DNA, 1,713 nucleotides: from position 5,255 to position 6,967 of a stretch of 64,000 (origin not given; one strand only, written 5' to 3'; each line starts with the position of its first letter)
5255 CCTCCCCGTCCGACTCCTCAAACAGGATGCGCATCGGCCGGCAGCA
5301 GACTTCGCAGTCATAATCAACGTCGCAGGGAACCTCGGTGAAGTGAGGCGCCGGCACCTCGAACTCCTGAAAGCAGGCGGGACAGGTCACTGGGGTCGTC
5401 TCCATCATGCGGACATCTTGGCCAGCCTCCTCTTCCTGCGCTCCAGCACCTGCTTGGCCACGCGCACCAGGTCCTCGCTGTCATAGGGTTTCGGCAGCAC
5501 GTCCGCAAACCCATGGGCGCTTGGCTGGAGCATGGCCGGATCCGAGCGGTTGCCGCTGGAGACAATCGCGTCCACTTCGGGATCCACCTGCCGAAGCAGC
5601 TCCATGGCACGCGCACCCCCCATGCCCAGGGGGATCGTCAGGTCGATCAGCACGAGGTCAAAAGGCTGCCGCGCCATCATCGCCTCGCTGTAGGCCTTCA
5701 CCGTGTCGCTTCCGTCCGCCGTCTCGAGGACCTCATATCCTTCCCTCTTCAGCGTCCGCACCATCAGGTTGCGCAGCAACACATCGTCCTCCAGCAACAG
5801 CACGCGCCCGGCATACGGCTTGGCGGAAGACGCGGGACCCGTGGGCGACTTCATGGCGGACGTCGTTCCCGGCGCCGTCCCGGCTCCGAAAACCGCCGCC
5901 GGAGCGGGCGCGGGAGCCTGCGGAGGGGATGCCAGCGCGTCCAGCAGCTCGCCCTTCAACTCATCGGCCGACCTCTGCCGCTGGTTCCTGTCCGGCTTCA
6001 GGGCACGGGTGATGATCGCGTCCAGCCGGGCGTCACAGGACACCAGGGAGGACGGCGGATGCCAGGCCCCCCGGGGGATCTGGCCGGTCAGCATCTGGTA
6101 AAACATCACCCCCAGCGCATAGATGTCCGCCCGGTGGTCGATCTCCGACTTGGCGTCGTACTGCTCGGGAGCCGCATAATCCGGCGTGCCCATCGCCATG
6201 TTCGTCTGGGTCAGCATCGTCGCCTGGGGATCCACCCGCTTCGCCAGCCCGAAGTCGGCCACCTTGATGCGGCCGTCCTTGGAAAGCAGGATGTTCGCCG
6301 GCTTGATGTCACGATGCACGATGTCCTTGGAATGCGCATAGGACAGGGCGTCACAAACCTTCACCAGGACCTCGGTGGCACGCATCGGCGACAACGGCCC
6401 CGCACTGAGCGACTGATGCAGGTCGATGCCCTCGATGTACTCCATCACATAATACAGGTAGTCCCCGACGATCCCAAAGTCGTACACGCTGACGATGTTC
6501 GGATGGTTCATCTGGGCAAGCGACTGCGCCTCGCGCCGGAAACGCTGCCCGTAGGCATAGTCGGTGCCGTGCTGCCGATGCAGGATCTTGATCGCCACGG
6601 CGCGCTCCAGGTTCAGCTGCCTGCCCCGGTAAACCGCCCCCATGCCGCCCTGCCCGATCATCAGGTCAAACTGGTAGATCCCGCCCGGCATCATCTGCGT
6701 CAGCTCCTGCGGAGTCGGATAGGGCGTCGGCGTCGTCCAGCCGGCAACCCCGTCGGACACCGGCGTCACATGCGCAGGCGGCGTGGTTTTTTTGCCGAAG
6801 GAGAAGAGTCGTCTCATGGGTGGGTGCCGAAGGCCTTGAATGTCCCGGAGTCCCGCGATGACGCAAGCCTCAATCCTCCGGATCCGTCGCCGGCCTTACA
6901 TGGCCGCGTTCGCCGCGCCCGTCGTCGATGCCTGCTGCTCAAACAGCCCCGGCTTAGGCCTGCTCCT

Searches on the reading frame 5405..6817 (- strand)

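Call 4: search_protein_families(library=pfam, proteins=[window:5405-6817:-], max_evalue=0.01)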
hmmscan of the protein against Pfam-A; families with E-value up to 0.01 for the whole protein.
window:5405-6817:- (470 aa): 6 families
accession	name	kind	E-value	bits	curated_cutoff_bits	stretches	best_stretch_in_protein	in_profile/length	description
PF00069.31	Pkinase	-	3.6e-52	177.8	31.7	1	50-250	3-198/263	Protein kinase domain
PF07714.23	PK_Tyr_Ser-Thr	-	4.6e-37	128.2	23.1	1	50-252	3-208/258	Protein tyrosine and serine/threonine kinase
PF00072.30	Response_reg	-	4.6e-16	59.4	30.2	1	339-453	1-109/111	Response regulator receiver domain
PF03109.22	ABC1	-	4.9e-09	36.1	22.9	1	123-200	145-222/244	ABC1 atypical kinase-like domain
PF14531.12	Kinase-like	-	6.1e-05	22.9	25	1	159-251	159-253/289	Kinase-like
PF01636.29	APH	-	0.00055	20.2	23.2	0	166-197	170-202/239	Phosphotransferase enzyme family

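Call 5: search_protein_families(library=ncbifam, proteins=[window:5405-6817:-], max_evalue=0.01)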
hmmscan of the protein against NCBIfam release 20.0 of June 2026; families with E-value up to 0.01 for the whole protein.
window:5405-6817:- (470 aa): 90 families (the best 25 are shown)
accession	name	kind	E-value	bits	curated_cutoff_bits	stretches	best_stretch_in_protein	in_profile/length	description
NF033483.0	PknB_PASTA_kin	equivalog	1.1e-84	285.4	450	1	45-303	6-277/563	Stk1 family PASTA domain-containing Ser/Thr kinase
NF052427.1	StpK7MSMEG_1200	equivalog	1.2e-50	172.6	900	1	44-249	5-209/601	serine/threonine protein kinase StpK7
NF047741.1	antiphage_MADS6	equivalog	1.3e-45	156.1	460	2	147-303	301-469/612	methylation-associated defense system protein kinase MAD6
TIGR03903.1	TOMM_kin_cyc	equivalog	1.2e-40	139.3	705.75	1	72-247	4-188/1267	TOMM system kinase/cyclase fusion protein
NF009651.0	PRK13184.1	equivalog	1.7e-36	125.6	839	1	48-248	4-230/932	serine/threonine-protein kinase PknD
NF038150.1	lanthi_synth_IV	equivalog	6.4e-27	94.2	650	1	32-323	175-460/851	class IV lanthionine synthetase LanL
NF053615.1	SerThrKinAfsKStmc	equivalog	8.5e-24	84.2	1300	1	38-249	3-213/809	protein serine/threonine kinase AfsK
NF038151.1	lanthi_synth_III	equivalog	1.4e-17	63.4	575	1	48-244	222-424/833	class III lanthionine synthetase LanKC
NF033442.0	BREX_PglW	equivalog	1.5e-17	62.7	990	1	86-249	548-710/1391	BREX system serine/threonine kinase PglW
NF046022.1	RespRegCpdRBruc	equivalog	7.1e-12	45.4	180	1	338-458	3-117/120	cell cycle two-component system response regulator CpdR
NF043056.1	T4SS_LegK1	equivalog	8.4e-12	44.4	550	1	74-237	106-278/516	Dot/Icm T4SS effector kinase LegK1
NF007005.1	PRK09468.1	equivalog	8.8e-12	44.9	331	1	338-464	5-125/237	osmolarity response regulator transcription factor OmpR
NF046020.1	HisKinCckABruc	equivalog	3e-10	38.6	1000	1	337-459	750-868/868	cell cycle histidine kinase CckA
TIGR01818.1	ntrC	equivalog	4.2e-10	39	558.6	1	339-465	1-121/463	nitrogen regulation protein NR(I)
TIGR03724.2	arch_bud32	equivalog_domain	5.5e-10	39.1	125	1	91-196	38-135/193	KEOPS complex kinase/ATPase Bud32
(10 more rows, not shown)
